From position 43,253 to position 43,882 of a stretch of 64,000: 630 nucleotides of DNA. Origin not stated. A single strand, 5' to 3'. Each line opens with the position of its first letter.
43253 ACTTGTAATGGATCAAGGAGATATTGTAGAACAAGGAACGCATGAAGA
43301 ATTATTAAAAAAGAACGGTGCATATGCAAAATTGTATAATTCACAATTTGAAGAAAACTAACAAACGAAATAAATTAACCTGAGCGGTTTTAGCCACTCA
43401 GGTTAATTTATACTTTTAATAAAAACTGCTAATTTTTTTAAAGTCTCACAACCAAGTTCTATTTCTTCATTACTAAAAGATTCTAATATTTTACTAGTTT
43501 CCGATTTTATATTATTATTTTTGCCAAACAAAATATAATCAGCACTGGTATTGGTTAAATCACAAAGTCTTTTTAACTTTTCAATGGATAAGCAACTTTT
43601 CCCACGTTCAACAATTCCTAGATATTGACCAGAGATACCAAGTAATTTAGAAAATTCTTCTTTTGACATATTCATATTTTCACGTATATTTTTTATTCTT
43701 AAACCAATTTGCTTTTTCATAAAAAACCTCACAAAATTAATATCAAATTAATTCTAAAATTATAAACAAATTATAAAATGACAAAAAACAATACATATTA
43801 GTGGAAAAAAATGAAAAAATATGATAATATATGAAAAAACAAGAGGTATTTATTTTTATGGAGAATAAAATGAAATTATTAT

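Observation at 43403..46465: Candidate peptide-signalling cassette: divergent XRE regulator, Spo0A-type response regulator, 13-codon Trp-rich micro-ORF and AgrC-like kinase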

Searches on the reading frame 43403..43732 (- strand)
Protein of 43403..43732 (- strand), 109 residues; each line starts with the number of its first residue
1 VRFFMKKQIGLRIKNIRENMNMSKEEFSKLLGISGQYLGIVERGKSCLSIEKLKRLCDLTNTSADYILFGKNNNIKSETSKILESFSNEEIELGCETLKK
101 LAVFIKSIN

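Call 3: search_protein_families(library=pfam, proteins=[window:43403-43732:-], max_evalue=0.01)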
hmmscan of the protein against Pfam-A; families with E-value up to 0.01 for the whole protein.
window:43403-43732:- (109 aa): 4 families
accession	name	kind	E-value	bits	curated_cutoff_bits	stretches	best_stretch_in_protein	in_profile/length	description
PF01381.28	HTH_3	-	1.4e-12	47.9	23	1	13-67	1-55/55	Helix-turn-helix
PF12844.13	HTH_19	-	5.1e-07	29.9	30.2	1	12-71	3-62/64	Helix-turn-helix domain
PF13560.12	HTH_31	-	5.4e-07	30.3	27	1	8-64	1-58/64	Helix-turn-helix domain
PF13443.12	HTH_26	-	0.0001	22.9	22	1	12-62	1-52/63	Cro/C1-type HTH DNA-binding domain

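Call 4: search_protein_families(library=ncbifam, proteins=[window:43403-43732:-], max_evalue=0.01)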
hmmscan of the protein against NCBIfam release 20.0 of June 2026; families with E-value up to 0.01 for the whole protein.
window:43403-43732:- (109 aa): 10 families
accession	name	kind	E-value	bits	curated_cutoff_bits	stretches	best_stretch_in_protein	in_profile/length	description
NF041951.1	phage_RstR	subfamily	4e-08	33.5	80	1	9-81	3-75/108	RstR family transcriptional repressor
NF006015.0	PRK08154.1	subfamily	6.1e-08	32.2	204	1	7-87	29-108/314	anaerobic benzoate catabolism transcriptional regulator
NF007257.0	PRK09706.1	subfamily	8.2e-08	32.1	101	1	6-80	3-77/135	transcriptional repressor DicA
TIGR03070.1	couple_hipB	subfamily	4.7e-07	29.7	71.65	1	7-60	1-54/58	type II toxin-antitoxin system Y4mF family antitoxin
NF041575.1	antitoxPezA_Strep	equivalog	1.1e-06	28.7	290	1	9-66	2-59/158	type II toxin-antitoxin system antitoxin PezA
NF038139.1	Reg_Aceta_RamB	equivalog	0.00013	20.7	700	1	9-93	3-84/465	acetate metabolism transcriptional regulator RamB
TIGR03830.1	CxxCG_CxxCG_HTH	subfamily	0.00057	19.7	61.8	1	9-57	66-116/127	type II TA system antitoxin MqsA family protein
NF041677.1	trans_regClgR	equivalog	0.0011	19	170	1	2-81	2-81/113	transcriptional regulator ClgR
NF007408.0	PRK09943.1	equivalog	0.0028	17.3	211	1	9-98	8-93/185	HTH-type transcriptional regulator PuuR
NF052239.1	antitox_spr1629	equivalog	0.0036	16.5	335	1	9-77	3-70/377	spr1629 family repressor/antitoxin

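Call 59: search_protein_families(library=padloc, proteins=[window:43403-43732:-], max_evalue=0.001)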
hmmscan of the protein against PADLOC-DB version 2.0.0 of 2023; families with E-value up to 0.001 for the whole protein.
window:43403-43732:- (109 aa): 11 families
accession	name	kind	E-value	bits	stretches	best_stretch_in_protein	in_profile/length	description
PDLC02926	HTH_VI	-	3.2e-11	41.4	1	9-89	2-82/92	-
PDLC04775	PDC-M69A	-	2.4e-10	38.9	1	7-99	6-98/113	-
PDLC03665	Control_protein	-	4.3e-07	28.1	1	9-57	9-58/77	control protein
PDLC03947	RmrA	-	1.4e-05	22.1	1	6-78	9-81/383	-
PDLC03666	Control_protein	-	1.9e-05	23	1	7-58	5-56/77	control protein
PDLC03952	RmrA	-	1.9e-05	21.7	1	9-86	23-100/395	-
PDLC03951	RmrA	-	0.00013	19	1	10-69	10-69/400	-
PDLC03664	Control_protein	-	0.00022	19.6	1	9-56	14-61/74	control protein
PDLC03954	RmrA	-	0.00029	17.9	1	10-76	12-78/380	-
PDLC03671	Control_protein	-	0.00056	18.1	1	12-68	18-74/84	control protein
PDLC03953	RmrA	-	0.0008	16.7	1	7-67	4-64/373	-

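Call 84: search_solved_structures(query=window:43403-43720:-, max_evalue=0.01, show_alignments=3)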
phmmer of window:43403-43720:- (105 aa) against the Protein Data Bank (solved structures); distinct sequences matched with E-value up to 0.01: 6.
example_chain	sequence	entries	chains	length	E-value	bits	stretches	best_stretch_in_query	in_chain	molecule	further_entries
2b5a_A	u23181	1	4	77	0.0001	25.7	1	2-60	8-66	C.BclI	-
9sf2_A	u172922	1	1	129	0.00016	25.1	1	2-82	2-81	Transcriptional regulator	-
2p5t_A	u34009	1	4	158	0.00041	23.8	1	5-60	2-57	Putative transcriptional regulator PezA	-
3ivp_A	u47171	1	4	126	0.00062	23.2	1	4-81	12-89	Putative transposon-related DNA-binding protein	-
1y9q_A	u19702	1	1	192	0.00083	22.8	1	2-56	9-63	transcriptional regulator, HTH_3 family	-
8tac_A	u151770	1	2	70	0.0087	19.5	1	3-56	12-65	DBP48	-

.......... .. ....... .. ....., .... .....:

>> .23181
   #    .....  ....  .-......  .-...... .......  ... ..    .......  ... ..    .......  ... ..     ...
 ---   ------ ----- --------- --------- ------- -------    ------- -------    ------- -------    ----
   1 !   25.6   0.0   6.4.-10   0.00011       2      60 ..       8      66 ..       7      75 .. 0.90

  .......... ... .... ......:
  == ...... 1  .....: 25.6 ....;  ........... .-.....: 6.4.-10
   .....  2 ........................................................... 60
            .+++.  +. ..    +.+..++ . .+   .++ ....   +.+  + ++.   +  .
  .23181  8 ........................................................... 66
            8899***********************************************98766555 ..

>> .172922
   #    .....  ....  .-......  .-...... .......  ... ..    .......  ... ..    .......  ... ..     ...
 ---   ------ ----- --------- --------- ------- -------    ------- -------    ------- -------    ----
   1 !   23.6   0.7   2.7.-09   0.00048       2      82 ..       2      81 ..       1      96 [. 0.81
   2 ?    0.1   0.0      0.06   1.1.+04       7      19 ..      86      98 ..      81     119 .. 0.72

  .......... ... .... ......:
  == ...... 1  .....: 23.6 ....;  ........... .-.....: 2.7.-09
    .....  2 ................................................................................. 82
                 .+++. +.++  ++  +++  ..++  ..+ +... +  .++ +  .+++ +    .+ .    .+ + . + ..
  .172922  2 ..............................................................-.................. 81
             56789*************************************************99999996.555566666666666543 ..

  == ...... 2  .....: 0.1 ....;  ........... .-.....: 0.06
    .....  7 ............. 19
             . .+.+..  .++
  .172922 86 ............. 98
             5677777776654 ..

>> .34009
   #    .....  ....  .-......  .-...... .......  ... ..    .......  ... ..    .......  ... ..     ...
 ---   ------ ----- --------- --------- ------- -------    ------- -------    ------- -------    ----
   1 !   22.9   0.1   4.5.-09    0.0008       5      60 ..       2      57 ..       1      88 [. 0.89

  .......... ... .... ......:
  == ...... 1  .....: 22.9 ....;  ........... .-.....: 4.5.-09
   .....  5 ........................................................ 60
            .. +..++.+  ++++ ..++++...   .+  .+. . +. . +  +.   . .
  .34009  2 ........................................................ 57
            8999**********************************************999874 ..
